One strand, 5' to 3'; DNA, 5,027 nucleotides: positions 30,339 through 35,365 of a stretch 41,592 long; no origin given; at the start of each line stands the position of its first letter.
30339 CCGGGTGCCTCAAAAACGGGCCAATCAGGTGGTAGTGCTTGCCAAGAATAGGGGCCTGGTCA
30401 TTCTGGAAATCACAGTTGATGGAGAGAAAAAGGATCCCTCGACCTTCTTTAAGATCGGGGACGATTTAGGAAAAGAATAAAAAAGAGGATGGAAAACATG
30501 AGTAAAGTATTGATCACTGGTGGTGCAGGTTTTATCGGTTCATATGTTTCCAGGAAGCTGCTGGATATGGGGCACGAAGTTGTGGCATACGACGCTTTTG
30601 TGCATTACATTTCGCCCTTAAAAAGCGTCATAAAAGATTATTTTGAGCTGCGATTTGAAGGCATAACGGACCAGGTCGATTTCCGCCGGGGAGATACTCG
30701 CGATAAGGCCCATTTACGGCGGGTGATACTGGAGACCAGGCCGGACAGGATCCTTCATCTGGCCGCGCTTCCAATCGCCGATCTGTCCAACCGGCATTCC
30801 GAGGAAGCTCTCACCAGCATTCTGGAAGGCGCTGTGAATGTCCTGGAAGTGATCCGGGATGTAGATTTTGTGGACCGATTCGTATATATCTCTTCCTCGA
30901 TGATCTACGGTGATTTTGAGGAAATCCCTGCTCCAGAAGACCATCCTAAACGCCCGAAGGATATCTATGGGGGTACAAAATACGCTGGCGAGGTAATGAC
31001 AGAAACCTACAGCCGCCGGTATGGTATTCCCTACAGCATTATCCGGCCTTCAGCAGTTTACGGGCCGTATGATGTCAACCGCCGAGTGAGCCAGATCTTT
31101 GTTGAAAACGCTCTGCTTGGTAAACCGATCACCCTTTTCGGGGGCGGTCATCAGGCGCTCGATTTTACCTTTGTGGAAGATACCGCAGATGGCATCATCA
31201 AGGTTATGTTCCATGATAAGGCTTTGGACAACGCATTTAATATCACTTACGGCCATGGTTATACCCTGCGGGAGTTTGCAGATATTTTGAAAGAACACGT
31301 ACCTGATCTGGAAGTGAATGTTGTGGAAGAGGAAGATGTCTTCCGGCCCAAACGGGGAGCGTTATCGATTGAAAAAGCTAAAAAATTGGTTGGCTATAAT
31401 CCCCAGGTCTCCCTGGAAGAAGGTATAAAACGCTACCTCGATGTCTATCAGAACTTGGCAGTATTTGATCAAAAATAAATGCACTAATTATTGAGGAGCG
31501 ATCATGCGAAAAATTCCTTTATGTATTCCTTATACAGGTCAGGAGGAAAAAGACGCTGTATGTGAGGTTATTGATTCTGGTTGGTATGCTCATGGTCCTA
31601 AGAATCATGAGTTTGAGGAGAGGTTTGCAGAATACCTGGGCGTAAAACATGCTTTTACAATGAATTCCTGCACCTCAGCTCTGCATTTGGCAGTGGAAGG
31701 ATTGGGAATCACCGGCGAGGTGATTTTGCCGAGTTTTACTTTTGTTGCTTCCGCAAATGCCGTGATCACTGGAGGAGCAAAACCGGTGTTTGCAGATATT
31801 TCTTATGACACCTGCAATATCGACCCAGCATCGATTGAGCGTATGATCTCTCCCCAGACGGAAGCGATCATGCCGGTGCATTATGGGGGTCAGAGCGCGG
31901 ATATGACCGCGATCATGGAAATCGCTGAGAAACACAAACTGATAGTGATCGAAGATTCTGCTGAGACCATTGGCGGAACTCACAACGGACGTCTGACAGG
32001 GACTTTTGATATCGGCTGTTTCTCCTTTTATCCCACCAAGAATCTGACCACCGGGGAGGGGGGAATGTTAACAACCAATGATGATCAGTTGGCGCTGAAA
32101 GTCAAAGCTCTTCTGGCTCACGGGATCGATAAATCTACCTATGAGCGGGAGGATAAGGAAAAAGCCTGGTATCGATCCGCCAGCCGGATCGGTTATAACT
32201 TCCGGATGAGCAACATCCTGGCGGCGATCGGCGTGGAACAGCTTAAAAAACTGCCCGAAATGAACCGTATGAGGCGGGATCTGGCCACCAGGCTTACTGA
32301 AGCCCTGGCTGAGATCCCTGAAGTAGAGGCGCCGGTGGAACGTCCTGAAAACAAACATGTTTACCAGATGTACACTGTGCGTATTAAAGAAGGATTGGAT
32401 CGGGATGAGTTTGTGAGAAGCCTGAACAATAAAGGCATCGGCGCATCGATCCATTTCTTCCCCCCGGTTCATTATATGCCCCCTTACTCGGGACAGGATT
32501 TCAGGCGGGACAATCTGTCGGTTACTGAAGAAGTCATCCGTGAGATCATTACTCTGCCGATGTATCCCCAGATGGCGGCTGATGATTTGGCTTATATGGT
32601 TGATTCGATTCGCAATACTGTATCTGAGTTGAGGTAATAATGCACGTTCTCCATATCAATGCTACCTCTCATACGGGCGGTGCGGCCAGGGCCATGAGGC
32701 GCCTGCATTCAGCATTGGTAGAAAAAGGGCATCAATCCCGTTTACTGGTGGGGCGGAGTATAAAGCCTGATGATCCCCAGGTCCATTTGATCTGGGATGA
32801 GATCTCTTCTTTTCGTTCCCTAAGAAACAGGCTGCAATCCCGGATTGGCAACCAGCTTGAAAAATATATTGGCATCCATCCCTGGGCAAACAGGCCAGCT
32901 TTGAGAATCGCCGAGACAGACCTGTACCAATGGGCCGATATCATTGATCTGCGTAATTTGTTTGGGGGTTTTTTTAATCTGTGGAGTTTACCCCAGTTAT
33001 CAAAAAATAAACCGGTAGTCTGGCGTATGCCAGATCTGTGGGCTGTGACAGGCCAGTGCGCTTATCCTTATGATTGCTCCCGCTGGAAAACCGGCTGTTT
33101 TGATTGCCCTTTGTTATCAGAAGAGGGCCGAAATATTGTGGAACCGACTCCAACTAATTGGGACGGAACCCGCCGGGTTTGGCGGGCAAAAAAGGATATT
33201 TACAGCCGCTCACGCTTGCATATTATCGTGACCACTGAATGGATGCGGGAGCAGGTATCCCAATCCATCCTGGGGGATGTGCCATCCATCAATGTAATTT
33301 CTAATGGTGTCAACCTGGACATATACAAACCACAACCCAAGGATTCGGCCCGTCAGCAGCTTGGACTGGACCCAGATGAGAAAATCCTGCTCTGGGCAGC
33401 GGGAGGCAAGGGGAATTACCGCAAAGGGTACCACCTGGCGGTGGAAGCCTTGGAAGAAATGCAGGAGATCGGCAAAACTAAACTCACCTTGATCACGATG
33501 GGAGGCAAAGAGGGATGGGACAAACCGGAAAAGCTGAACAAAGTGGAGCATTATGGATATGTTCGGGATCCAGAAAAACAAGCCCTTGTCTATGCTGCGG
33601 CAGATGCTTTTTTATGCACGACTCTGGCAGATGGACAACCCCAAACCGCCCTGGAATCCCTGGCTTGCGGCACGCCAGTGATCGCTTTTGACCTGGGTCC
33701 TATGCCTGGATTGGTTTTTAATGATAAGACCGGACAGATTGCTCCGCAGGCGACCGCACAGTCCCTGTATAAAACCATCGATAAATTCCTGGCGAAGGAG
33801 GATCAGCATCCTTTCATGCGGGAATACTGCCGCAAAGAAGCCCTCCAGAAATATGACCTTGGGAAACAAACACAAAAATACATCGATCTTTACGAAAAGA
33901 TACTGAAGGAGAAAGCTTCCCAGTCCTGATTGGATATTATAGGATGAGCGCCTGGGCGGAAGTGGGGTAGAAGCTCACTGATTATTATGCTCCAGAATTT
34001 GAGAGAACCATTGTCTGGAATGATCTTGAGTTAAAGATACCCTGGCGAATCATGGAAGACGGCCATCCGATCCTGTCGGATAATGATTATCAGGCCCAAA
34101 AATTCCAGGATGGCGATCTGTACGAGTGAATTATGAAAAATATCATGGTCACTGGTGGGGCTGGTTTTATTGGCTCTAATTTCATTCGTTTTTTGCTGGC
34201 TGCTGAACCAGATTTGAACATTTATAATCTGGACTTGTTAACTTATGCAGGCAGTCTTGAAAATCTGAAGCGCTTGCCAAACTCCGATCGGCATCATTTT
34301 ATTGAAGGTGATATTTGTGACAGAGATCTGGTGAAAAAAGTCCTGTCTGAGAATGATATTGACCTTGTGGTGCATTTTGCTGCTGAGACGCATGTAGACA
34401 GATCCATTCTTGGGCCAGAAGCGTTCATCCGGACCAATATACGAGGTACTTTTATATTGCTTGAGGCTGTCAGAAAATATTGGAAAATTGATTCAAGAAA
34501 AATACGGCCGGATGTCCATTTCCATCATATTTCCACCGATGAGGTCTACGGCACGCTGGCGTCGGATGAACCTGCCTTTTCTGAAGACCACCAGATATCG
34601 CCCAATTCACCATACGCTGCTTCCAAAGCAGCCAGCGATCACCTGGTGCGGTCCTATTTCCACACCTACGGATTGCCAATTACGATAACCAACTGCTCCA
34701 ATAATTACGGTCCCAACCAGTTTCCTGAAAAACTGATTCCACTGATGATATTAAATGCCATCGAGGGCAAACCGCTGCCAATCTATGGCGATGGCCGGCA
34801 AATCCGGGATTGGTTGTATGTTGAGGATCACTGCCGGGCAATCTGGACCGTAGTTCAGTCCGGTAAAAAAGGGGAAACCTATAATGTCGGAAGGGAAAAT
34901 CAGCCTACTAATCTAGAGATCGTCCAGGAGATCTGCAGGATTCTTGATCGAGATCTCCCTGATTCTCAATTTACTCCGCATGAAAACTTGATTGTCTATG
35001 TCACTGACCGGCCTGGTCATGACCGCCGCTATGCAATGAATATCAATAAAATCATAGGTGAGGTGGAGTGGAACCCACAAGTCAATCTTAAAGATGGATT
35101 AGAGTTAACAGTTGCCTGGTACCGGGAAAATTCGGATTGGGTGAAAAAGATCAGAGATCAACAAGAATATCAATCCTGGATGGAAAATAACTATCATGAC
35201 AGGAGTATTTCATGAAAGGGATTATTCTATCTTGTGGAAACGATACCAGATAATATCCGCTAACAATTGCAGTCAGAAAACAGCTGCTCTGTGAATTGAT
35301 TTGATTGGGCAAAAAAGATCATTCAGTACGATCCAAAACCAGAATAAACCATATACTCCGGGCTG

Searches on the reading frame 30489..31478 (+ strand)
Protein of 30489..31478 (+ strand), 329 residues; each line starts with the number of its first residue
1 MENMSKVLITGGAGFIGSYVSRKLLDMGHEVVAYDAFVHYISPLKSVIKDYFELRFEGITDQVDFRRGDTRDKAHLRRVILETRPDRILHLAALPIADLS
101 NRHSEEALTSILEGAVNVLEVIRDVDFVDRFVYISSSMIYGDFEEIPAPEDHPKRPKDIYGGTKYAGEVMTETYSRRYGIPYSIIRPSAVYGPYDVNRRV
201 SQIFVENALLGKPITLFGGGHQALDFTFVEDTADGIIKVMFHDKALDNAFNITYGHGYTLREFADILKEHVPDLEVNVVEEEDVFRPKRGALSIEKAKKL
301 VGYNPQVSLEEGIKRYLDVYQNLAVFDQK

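Call 7: search_protein_families(library=pfam, proteins=[window:30489-31478:+])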
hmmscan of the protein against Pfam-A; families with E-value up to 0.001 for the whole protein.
window:30489-31478:+ (329 aa): 8 families
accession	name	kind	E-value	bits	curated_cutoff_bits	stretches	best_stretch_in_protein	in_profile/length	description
PF16363.11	GDP_Man_Dehyd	-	1.3e-50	173.2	27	1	8-315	1-331/332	GDP-mannose 4,6 dehydratase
PF01370.27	Epimerase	-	3.6e-50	171.1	20.9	1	7-252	1-239/240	NAD dependent epimerase/dehydratase family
PF04321.23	RmlD_sub_bind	-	4.9e-18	65.6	27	1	6-320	2-285/287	RmlD substrate binding domain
PF01073.25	3Beta_HSD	-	3e-14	53.1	22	1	8-237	1-226/280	3-beta hydroxysteroid dehydrogenase/isomerase family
PF07993.18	NAD_binding_4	-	2.6e-11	43.6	20.1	1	9-192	1-209/258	Male sterility protein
PF02719.21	Polysacc_synt_2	-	7e-09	35.7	20.2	1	7-136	1-128/293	Polysaccharide biosynthesis protein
PF08659.16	KR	-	3.9e-05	24.1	22.6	1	7-137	3-137/180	KR domain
PF13460.12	NAD_binding_10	-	5.2e-05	23.6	27.2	0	100-190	69-146/184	NAD(P)H-binding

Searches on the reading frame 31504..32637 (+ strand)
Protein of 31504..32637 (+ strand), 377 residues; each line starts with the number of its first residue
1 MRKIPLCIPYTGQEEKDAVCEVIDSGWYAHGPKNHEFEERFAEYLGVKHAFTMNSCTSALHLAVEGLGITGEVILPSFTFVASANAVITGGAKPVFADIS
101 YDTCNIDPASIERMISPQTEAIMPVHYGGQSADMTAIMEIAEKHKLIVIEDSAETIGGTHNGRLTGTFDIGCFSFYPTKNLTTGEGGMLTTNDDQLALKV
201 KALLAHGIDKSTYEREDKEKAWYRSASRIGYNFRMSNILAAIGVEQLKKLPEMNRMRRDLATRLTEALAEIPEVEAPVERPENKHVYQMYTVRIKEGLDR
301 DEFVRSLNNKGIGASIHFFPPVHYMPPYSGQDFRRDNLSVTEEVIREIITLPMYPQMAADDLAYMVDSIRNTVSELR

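Call 7: search_protein_families(library=pfam, proteins=[window:31504-32637:+])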
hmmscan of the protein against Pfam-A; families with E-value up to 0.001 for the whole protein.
window:31504-32637:+ (377 aa): 3 families
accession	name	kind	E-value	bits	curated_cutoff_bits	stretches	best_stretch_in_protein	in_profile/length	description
PF01041.23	DegT_DnrJ_EryC1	-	7.1e-123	410.8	19.8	1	11-370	3-360/360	DegT/DnrJ/EryC1/StrS aminotransferase family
PF01212.27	Beta_elim_lyase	-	2.9e-06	27.3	27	1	27-277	27-274/288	Beta-eliminating lyase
PF01053.26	Cys_Met_Meta_PP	-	0.00087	18.4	27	0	32-152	52-174/381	Cys/Met metabolism PLP-dependent enzyme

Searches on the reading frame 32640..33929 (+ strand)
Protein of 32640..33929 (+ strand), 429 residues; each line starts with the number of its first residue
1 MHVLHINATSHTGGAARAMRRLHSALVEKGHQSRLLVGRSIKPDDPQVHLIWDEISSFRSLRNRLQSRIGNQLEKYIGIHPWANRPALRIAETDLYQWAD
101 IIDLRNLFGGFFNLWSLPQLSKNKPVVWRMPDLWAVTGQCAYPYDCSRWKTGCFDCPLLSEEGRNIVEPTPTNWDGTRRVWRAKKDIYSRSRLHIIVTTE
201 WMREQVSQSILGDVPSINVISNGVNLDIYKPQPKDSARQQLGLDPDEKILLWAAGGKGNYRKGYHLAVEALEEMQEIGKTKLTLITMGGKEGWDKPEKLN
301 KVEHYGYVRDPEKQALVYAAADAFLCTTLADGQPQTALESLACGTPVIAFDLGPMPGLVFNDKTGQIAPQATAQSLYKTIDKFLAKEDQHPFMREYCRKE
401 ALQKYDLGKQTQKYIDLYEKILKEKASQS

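Call 7: search_protein_families(library=pfam, proteins=[window:32640-33929:+])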
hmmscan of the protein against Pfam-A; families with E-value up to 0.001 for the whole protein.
window:32640-33929:+ (429 aa): 3 families
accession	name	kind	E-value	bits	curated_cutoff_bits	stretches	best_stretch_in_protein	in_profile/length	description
PF00534.26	Glycos_transf_1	-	1.2e-18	67.7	26.4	1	235-399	3-171/172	Glycosyl transferases group 1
PF13692.12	Glyco_trans_1_4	-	7.9e-16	59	27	1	258-385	11-141/142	Glycosyl transferases group 1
PF13439.12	Glyco_transf_4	-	2.4e-08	34.6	28.5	1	13-227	2-169/170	Glycosyltransferase Family 4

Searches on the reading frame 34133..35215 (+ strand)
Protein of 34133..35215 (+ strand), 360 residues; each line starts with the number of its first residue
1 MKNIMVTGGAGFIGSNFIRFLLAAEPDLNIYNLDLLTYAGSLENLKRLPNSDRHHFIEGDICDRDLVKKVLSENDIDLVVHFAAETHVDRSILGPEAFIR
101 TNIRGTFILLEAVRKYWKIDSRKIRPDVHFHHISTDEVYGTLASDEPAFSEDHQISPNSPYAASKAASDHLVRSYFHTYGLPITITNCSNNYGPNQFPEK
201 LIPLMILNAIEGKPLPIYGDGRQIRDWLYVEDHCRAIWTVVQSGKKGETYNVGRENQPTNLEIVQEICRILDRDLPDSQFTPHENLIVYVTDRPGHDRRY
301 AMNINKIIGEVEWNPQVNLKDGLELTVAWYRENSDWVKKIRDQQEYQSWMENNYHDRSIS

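Call 7: search_protein_families(library=pfam, proteins=[window:34133-35215:+])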
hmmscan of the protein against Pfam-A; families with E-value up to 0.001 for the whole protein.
window:34133-35215:+ (360 aa): 7 families
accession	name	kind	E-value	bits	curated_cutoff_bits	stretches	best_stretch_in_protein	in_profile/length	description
PF16363.11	GDP_Man_Dehyd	-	7.1e-88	295.7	27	1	5-324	1-330/332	GDP-mannose 4,6 dehydratase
PF01370.27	Epimerase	-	7.6e-69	232.2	20.9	1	4-253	1-240/240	NAD dependent epimerase/dehydratase family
PF01073.25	3Beta_HSD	-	6.9e-15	55.3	22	1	5-232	1-220/280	3-beta hydroxysteroid dehydrogenase/isomerase family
PF07993.18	NAD_binding_4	-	5.1e-14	52.5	20.1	1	6-190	1-206/258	Male sterility protein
PF02719.21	Polysacc_synt_2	-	3e-13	50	20.2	1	4-115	1-117/293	Polysaccharide biosynthesis protein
PF04321.23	RmlD_sub_bind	-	4.5e-13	49.4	27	1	3-271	2-231/287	RmlD substrate binding domain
PF00106.31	adh_short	-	3e-05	24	26.6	0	2-118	1-124/195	short chain dehydrogenase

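Call 22: search_protein_families(library=ncbifam, proteins=[window:34133-35212:+], max_evalue=0.01)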
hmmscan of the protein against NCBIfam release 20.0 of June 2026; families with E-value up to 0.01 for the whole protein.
window:34133-35212:+ (360 aa): 30 families (the best 25 are shown)
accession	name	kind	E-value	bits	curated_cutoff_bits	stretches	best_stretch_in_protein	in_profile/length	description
TIGR01181.1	dTDP_gluc_dehyt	equivalog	6.9e-147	488.7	365.1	1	4-340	2-321/321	dTDP-glucose 4,6-dehydratase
NF007490.0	PRK10084.1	subfamily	1e-135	452.4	649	1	3-357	2-360/361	dTDP-glucose 4,6-dehydratase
NF007582.0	PRK10217.1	equivalog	1.3e-127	425.8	698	1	1-344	1-345/355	dTDP-glucose 4,6-dehydratase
TIGR04180.1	EDH_00030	hypoth_equivalog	1.9e-41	142.1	475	1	4-274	1-259/297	NAD-dependent 4,6-dehydratase LegB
TIGR01179.1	galE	equivalog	6.5e-35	120.5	262.3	1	3-334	1-329/332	UDP-glucose 4-epimerase GalE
TIGR02622.1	CDP_4_6_dhtase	equivalog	3.5e-24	85.6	278.45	1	2-334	5-334/352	CDP-glucose 4,6-dehydratase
TIGR02197.1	heptose_epim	equivalog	5.1e-18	65.3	274.6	1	4-286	1-265/316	ADP-glyceromanno-heptose 6-epimerase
NF007956.0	PRK10675.1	subfamily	1.5e-17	63.8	394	1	3-176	2-164/338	UDP-glucose 4-epimerase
NF011728.1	PRK15181.1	equivalog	1.7e-17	63.5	760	1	2-332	16-339/348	Vi polysaccharide biosynthesis UDP-N-acetylglucosaminuronic acid C-4 epimerase TviC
TIGR03466.1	HpnA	hypoth_equivalog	6.3e-17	61.4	367.65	1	3-284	2-259/327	hopanoid-associated sugar epimerase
NF008872.0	PRK11908.1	equivalog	8.9e-16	57.8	294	1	1-340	1-345/349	bifunctional UDP-4-keto-pentose/UDP-xylose synthase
TIGR01472.1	gmd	equivalog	8.9e-15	54.7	415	1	54-259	56-256/342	GDP-mannose 4,6-dehydratase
TIGR03589.1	PseB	equivalog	1e-14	54.2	407.75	1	2-112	5-111/324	UDP-N-acetylglucosamine 4,6-dehydratase (inverting)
NF043036.1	ErythonDh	equivalog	2e-13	50.2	325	1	3-175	2-163/321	D-erythronate dehydrogenase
NF047922.1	GDPFucSynFcl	equivalog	1.5e-12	47.6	500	1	157-334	130-305/308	GDP-L-fucose synthase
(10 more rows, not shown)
